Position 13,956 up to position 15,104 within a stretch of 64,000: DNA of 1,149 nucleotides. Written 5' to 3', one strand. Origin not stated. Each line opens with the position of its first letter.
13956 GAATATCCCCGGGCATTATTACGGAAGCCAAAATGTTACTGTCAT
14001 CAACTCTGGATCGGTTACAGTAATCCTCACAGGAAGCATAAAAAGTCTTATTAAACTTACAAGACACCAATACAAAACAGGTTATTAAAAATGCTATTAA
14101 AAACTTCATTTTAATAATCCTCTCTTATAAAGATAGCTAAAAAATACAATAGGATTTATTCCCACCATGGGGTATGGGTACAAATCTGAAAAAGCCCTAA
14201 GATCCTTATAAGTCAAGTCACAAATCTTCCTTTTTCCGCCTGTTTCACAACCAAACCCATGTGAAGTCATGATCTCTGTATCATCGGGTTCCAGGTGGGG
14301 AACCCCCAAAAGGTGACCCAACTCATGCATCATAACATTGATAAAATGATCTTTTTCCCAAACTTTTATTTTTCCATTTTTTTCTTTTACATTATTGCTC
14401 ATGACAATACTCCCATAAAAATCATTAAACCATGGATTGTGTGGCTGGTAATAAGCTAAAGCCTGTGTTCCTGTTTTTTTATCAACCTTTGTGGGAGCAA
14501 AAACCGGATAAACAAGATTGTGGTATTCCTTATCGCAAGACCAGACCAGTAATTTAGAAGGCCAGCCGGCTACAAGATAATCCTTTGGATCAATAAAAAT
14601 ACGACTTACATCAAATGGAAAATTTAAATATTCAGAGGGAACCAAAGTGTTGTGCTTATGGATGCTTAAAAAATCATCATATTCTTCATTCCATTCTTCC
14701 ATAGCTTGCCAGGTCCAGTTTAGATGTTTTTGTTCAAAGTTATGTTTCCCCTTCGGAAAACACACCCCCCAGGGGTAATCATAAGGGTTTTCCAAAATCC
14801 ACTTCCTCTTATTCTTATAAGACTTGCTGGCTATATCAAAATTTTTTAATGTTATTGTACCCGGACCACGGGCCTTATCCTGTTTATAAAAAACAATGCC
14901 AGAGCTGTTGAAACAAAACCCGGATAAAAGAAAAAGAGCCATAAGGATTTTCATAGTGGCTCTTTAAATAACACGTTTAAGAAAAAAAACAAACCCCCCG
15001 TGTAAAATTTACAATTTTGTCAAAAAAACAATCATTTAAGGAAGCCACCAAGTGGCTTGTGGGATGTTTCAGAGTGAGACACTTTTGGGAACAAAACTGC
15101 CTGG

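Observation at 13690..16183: LRR protein, metzincin and partner form a repeated three-part surface locus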

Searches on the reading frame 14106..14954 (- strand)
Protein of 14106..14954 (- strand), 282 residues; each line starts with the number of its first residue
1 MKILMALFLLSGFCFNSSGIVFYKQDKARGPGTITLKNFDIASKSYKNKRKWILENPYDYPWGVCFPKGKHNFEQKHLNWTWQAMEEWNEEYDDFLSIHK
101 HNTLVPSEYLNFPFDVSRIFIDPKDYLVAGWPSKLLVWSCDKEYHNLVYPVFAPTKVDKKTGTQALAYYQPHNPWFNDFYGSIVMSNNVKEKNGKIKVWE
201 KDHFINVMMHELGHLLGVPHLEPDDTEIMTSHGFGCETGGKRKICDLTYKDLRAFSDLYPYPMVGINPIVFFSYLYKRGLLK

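Call 5: search_protein_families(library=pfam, proteins=[window:14106-14954:-], max_evalue=0.1)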
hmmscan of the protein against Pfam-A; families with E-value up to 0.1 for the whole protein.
window:14106-14954:- (282 aa): 5 families
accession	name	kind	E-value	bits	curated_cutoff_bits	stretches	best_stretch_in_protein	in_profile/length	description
PF00413.30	Peptidase_M10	-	0.00061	20.1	24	1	200-259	104-158/159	Matrixin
PF02130.23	YbeY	-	0.0046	17.3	25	1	170-231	63-120/129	Endoribonuclease YbeY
PF13688.12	Reprolysin_5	-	0.0069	17.1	27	1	191-238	131-171/196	Metallo-peptidase family M12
PF13582.12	Reprolysin_3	-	0.014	16.3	22.4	1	186-220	89-122/123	Metallo-peptidase family M12B Reprolysin-like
PF12044.14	Metallopep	-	0.034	13.2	27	1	208-222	318-332/427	Putative peptidase family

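Call 12: find_homologous_proteins(query=window:14106-14954:-, max_evalue=0.001)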
Query window:14106-14954:- (282 aa): 17 proteins with E <= 0.001 among 194 candidates.
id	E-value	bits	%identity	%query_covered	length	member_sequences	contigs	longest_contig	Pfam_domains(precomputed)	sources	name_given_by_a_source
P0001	1.7e-199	680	100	100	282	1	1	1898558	-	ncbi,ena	-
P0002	5.7e-149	514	80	96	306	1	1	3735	-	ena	-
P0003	2.1e-129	450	72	100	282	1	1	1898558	-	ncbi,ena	-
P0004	1.4e-121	424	68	96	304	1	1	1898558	-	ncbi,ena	-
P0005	2.1e-121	423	71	94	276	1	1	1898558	-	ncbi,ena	-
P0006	3.5e-119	416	71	92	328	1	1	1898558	-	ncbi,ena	-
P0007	6.8e-89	316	57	91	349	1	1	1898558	-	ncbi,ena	-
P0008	1.4e-85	306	56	92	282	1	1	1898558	-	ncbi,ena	-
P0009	1.5e-78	282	53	92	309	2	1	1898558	-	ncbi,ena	-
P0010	2.7e-77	278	53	97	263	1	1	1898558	-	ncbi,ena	-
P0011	9.6e-63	231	49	85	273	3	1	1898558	-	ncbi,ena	-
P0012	7.8e-39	152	50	43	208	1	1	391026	PF00413.31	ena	-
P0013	2.3e-28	118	37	79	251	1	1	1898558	-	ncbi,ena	-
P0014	6.8e-26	110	35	77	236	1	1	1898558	-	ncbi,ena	-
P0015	5.4e-24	103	34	78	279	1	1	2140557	-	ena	-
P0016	1.1e-22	99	35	72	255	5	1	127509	-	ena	-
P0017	1.1e-19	89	36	75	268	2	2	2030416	-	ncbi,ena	-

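Call 14: find_related_loci(query=A3, collection=genome_contigs, flank=10000)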
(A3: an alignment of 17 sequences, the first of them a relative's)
Query A3 (282 aa) in genome_contigs; peptide patterns used: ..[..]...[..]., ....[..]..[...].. (x = any residue, [..] = any of these).
599 stretches matched a pattern (row limit reached: there are more); 4 encode a relative of the query (tblastn E <= 1e-3); 4 distinct loci.
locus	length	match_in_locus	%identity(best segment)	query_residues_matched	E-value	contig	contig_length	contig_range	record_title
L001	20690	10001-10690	30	7-261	2e-21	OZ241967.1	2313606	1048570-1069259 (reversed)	MAG: Bdellovibrionales bacterium isolate 18183e43-9e19-4b4c-84d8-5252462bff35 genome assembly, chromosome: 1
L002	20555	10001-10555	28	59-259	1e-17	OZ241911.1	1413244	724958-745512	MAG: Bdellovibrionales bacterium isolate 2a0883f5-1c08-4b5e-a1ca-e6d15833d1a1 genome assembly, chromosome: 1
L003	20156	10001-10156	48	204-255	4e-12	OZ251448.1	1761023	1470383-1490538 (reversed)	MAG: Bdellovibrionales bacterium isolate 33a3f4cd-7b46-4515-9c9f-633e59f6ce30 genome assembly, chromosome: 1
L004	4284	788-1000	34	176-260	4e-6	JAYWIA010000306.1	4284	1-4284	MAG: Myxococcales bacterium isolate GLR81_GL56_UP_2_concoct_103 GLR81_GL56_UP_2_concoct_103_305, whole genome shotgun se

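Call 15: find_encoding_contigs(protein=P0003, flank=10000, max_places=3)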
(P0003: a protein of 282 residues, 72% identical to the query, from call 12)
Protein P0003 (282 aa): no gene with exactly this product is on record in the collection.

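Call 16: find_encoding_contigs(protein=P0004, flank=10000, max_places=3)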
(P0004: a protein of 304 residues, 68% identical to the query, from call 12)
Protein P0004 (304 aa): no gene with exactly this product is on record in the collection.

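Call 17: find_encoding_contigs(protein=P0001, flank=10000, max_places=3)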
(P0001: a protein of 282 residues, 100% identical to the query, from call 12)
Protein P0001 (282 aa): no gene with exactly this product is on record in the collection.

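Call 18: list_cluster_members(proteins=[P0001, P0003, P0012, P0015, P0016, P0017, P0002])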
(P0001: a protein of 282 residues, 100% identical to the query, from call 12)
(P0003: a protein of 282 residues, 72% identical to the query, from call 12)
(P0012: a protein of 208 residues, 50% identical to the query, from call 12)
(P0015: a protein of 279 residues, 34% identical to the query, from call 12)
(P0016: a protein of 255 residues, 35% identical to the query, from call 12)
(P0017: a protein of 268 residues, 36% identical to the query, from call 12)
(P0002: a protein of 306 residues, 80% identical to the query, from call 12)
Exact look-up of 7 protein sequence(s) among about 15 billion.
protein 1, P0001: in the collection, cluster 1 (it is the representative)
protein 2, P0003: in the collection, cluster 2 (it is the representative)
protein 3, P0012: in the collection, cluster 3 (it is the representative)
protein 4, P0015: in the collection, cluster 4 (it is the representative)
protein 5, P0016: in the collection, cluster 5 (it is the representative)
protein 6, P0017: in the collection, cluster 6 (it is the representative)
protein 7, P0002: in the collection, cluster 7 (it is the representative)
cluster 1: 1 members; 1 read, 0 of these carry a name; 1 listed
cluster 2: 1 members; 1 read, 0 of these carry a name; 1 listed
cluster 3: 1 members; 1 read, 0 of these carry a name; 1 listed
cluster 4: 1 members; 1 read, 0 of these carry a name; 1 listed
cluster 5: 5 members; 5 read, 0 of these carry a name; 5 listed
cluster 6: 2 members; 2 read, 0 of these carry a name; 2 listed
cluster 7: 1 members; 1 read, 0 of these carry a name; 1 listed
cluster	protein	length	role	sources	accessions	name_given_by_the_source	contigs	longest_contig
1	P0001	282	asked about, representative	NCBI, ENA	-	-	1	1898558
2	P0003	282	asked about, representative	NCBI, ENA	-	-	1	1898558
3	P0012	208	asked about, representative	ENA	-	-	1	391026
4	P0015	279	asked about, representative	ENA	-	-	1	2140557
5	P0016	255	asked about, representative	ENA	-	-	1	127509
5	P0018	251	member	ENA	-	-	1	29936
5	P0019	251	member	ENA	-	-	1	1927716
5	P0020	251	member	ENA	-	-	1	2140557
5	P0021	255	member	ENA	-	-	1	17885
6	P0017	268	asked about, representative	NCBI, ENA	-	-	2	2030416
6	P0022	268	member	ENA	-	-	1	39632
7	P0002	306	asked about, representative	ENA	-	-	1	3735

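Call 19: find_encoding_contigs(protein=P0017, flank=10000, max_places=3)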
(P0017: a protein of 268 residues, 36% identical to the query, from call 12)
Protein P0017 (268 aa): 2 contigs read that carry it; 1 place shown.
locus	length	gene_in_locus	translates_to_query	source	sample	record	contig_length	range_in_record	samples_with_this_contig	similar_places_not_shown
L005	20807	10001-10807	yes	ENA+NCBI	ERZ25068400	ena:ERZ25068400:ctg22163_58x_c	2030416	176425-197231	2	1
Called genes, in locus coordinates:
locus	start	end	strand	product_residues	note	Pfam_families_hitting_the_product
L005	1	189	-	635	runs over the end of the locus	-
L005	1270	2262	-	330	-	PF23310:TPR_27 (faint)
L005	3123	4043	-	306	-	PF12784:PDDEXK_2, PF27070:HTH_Rpn_C (faint)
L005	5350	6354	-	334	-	-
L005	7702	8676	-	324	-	-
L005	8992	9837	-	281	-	-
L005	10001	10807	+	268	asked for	-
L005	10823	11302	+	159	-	-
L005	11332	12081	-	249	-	-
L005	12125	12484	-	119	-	PF12784:PDDEXK_2 (faint)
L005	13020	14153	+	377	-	PF00438:S-AdoMet_synt_N, PF02772:S-AdoMet_synt_M, PF02773:S-AdoMet_synt_C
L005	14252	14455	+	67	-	PF12651:RHH_3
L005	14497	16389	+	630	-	PF00009:GTP_EFTU, PF03144:GTP_EFTU_D2, PF00679:EFG_C, PF06421:LepA_C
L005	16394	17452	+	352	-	PF10502:Peptidase_S26, PF04865:Baseplate_J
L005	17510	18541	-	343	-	-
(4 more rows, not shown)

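Call 20: find_encoding_contigs(protein=P0002, flank=10000, max_places=3)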
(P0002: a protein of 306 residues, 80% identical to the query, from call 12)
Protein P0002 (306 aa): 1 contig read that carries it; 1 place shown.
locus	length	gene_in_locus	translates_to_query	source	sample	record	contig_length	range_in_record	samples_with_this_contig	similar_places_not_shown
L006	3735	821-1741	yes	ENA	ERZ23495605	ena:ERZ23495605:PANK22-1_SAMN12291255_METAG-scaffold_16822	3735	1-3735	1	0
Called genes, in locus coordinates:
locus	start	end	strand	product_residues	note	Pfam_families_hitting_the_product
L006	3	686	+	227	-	?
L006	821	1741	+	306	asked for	-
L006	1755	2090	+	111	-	-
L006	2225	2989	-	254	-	PF00239:Resolvase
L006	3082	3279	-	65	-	-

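Call 22: find_encoding_contigs(protein=P0012, flank=10000, max_places=3)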
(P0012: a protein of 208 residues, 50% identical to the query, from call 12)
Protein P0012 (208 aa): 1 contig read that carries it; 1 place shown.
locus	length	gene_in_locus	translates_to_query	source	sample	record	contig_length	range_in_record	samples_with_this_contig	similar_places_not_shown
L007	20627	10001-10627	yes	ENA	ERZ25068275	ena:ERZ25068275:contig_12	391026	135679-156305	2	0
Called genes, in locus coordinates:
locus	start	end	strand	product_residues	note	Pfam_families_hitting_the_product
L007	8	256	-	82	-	-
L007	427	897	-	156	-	PF00210:Ferritin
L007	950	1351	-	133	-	PF01245:Ribosomal_L19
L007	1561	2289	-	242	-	PF01746:tRNA_m1G_MT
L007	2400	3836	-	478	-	PF01235:Na_Ala_symp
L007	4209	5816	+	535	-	-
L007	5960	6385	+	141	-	PF02954:HTH_8 (weak)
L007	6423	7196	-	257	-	PF07202:Tcp10_C (faint)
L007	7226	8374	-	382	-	PF07202:Tcp10_C (faint)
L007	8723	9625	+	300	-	PF07202:Tcp10_C (faint)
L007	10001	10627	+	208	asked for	PF00413:Peptidase_M10 (weak)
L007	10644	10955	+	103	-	-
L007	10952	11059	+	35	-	-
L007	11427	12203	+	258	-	-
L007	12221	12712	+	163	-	-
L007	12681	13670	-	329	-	-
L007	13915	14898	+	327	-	PF00266:Aminotran_5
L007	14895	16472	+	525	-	PF00496:SBP_bac_5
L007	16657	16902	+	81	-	PF00886:Ribosomal_S16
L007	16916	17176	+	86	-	PF13083:KH_KhpA-B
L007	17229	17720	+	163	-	PF01782:RimM (weak)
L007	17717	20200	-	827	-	-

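Call 23: find_encoding_contigs(protein=P0015, flank=10000, max_places=3)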
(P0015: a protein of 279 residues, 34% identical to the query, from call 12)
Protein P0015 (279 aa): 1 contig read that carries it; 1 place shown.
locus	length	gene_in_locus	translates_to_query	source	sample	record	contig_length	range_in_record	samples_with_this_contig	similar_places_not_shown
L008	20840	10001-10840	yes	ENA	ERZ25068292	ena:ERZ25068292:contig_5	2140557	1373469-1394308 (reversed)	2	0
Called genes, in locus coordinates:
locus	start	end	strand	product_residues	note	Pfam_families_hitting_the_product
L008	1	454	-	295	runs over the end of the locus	-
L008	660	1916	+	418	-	PF13432:TPR_16 (faint), PF00515:TPR_1 (faint), PF07719:TPR_2 (faint), PF13181:TPR_8 (faint), PF13428:TPR_14 (faint), PF14559:TPR_19 (weak)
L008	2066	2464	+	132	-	PF02954:HTH_8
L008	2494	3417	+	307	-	PF14622:Ribonucleas_3_3, PF00636:Ribonuclease_3, PF00035:dsrm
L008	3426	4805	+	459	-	PF00025:Arf (faint), PF01926:MMR_HSR1, PF02421:FeoB_N, PF04548:AIG1 (weak), PF00009:GTP_EFTU, PF01926:MMR_HSR1, PF02421:FeoB_N, PF14714:KH_dom-like, +4 more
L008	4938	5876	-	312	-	PF12799:LRR_4 (faint), PF13855:LRR_8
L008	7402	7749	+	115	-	-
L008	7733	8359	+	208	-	PF07963:N_methyl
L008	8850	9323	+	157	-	-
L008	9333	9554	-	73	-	-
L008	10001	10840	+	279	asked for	-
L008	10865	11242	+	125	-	-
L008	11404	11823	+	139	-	-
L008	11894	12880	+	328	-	PF12388:Peptidase_M57 (faint)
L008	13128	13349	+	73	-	-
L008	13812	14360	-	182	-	PF00805:Pentapeptide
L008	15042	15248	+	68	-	-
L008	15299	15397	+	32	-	-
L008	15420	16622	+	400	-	PF06114:Peptidase_M78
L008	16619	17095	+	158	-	PF14367:DUF4411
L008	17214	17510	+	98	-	-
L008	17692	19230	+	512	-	PF13175:AAA_15, PF13304:AAA_21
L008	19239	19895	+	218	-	-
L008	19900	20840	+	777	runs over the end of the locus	PF01555:N6_N4_Mtase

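Call 39: predict_structure(alignment_id=A3)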
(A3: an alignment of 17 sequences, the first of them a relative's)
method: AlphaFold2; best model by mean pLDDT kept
length: 282 residues; sequences in the alignment: 17
mean_pLDDT: 78.1   pTM: 0.76
mean pLDDT of the five models: 78.1, 77.3, 73.4, 71.1, 70.8
residues with pLDDT >= 90: 121; 70-90: 72; 50-70: 44; < 50: 45
segments of 3 or more residues with pLDDT < 50: 12-25, 105-112, 115-127, 262-268
pLDDT, mean of each block of 10 residues (from residue 1): 53 42 52 86 88 85 94 97 98 80 50 48 45 91 93 90 90 74 93 86 98 96 95 88 94 85 45 56 43
secondary structure, 60 per line:
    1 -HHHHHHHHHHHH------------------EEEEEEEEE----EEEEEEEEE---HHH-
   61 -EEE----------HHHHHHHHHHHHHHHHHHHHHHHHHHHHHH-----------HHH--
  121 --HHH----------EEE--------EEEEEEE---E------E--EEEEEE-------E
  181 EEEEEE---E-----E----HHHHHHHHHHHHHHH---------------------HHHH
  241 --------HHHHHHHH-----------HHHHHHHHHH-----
elements in order: H2-13 E32-40 E45-53 E62-64 H75-104 E136-138 E147-153 E167-172 E180-186 H201-215 H237-240 H249-256 H268-277

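Call 50: search_protein_families(library=ncbifam, proteins=[window:14106-14954:-], max_evalue=0.01)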
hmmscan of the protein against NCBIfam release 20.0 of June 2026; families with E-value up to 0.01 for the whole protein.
window:14106-14954:- (282 aa): 3 families
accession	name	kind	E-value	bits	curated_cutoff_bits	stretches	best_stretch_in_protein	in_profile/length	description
TIGR03296.1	M6dom_TIGR03296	domain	4.8e-05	23.4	110.8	1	148-221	109-183/286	M6 family metalloprotease domain-containing protein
TIGR00043.2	TIGR00043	equivalog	0.002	17.8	45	1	179-231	80-133/146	rRNA maturation RNase YbeY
NF038122.1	metallo_LGF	subfamily_domain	0.0042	17.2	80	1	164-218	102-157/274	NF038122 family metalloprotease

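Call 57: search_solved_structures(query=A3, max_evalue=0.1, show_alignments=2)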
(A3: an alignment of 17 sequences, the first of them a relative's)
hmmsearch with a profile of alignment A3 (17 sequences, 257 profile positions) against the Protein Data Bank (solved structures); distinct sequences matched with E-value up to 0.1: 17.
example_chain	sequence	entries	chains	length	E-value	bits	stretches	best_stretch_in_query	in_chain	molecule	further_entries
1wni_A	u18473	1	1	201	0.00087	22.3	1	172-226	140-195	Trimerelysin II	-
2xs3_A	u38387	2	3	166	0.0018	21.2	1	86-193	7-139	KARILYSIN PROTEASE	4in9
2xs4_A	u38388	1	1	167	0.0018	21.2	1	86-194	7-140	KARILYSIN PROTEASE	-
1q3a_A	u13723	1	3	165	0.0041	20.1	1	151-189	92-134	Stromelysin-2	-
3v96_B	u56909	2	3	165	0.0041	20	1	151-189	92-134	Stromelysin-2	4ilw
1rm8_A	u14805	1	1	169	0.0052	19.7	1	171-195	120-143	Matrix metalloproteinase-16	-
8b2q_A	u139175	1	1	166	0.0066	19.4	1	100-193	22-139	Karilysin long form Kly38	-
9csx_A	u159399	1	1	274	0.0074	19.2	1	151-190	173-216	Stromelysin-2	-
1kug_A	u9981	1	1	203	0.02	17.8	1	168-194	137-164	metalloproteinase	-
1kuf_A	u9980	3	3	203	0.025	17.5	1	168-191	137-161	metalloproteinase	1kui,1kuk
8weo_B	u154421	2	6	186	0.036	17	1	171-189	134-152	Fragilysin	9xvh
5h0u_A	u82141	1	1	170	0.036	17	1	171-194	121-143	Matrix metalloproteinase-14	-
1bqq_M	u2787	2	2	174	0.037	16.9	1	171-194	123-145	MEMBRANE-TYPE MATRIX METALLOPROTEINASE | PROTEIN (MEMBRANE-TYPE MATRIX METALLOPROTEINASE (CDMT1-MMP))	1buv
3ma2_D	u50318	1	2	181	0.04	16.8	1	171-194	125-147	Matrix metalloproteinase-14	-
9xvw_B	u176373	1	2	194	0.074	15.9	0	171-194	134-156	Bft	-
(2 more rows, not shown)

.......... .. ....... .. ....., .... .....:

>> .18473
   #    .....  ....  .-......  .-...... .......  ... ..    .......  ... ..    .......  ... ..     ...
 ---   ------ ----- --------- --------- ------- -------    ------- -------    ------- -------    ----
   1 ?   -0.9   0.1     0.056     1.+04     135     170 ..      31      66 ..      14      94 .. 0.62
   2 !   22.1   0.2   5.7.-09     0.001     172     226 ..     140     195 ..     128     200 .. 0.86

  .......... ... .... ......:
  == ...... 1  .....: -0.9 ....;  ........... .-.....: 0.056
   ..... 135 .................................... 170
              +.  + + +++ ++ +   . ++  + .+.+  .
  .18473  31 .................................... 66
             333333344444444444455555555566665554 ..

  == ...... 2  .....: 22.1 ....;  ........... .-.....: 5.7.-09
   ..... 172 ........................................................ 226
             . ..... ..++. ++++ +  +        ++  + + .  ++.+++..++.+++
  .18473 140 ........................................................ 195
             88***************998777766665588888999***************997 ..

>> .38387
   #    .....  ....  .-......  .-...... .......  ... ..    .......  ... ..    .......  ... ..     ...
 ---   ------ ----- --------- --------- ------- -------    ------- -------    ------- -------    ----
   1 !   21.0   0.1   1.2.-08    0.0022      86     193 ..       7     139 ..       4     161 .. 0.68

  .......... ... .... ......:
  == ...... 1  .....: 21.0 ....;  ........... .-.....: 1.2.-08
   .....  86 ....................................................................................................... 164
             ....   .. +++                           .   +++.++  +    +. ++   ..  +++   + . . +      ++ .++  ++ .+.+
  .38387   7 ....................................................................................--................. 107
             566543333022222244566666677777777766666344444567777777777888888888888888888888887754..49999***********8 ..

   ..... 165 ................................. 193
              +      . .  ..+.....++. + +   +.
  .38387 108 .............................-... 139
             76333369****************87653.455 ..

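Call 74: search_protein_families(library=padloc, proteins=[window:14106-14954:-], max_evalue=0.01)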
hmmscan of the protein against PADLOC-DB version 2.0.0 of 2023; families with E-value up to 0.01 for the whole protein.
window:14106-14954:- (282 aa): 0 families

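Call 81: find_encoding_contigs(protein=P0019, flank=10000, max_places=2)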
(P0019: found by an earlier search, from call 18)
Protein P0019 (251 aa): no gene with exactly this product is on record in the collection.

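Call 82: find_encoding_contigs(protein=P0020, flank=10000, max_places=2)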
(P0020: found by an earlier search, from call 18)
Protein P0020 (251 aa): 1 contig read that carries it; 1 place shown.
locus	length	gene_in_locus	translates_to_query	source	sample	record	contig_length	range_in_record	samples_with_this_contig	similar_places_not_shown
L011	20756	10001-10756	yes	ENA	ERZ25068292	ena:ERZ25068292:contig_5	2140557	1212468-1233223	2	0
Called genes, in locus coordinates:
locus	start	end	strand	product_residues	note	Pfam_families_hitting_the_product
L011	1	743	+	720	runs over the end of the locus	PF00009:GTP_EFTU, PF22042:EF-G_D2, PF03144:GTP_EFTU_D2, PF14492:EFG_III, PF16658:RF3_C (weak), PF03764:EFG_IV, PF00679:EFG_C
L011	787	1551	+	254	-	PF03799:FtsQ_DivIB_C (weak)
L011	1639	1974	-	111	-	-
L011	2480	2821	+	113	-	-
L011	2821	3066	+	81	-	-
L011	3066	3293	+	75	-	-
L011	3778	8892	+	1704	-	PF13156:Mrr_cat_2, PF00270:DEAD (weak), PF04851:ResIII, PF00271:Helicase_C (weak), PF22240:ISP_coupler, PF18135:Type_ISP_C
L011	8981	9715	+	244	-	PF01541:GIY-YIG (weak)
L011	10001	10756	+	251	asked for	-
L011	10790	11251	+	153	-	-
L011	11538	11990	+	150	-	-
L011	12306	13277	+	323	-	PF06414:Zeta_toxin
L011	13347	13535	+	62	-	-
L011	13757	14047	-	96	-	-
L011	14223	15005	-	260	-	PF01416:PseudoU_synth_1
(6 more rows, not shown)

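Call 83: find_encoding_contigs(protein=P0016, flank=10000, max_places=2)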
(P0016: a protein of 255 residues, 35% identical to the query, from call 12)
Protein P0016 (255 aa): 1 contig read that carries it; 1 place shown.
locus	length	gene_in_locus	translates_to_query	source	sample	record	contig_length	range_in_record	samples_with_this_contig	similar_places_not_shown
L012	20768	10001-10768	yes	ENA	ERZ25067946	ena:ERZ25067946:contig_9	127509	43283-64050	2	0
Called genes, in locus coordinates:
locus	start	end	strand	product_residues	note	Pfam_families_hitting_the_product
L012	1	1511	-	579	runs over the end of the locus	-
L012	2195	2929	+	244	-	PF01553:Acyltransferase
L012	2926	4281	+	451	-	PF04996:AstB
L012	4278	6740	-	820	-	PF02190:LON_substr_bdg, PF13191:AAA_16 (faint), PF00004:AAA, PF07728:AAA_5, PF22667:Lon_lid, PF05362:Lon_C, PF13541:ChlI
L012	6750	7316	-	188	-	PF10431:ClpB_D2-small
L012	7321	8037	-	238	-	PF06689:zf-C4_ClpX, PF00493:MCM (weak), PF01078:Mg_chelatase (faint), PF05496:RuvB_N (weak), PF00004:AAA, PF07724:AAA_2, PF07728:AAA_5 (weak)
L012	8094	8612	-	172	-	PF00574:CLP_protease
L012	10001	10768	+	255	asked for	-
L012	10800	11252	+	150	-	-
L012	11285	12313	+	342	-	PF07995:GSDH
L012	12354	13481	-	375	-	-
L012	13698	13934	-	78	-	-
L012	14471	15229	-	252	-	-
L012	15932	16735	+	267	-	-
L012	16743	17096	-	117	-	PF01641:SelR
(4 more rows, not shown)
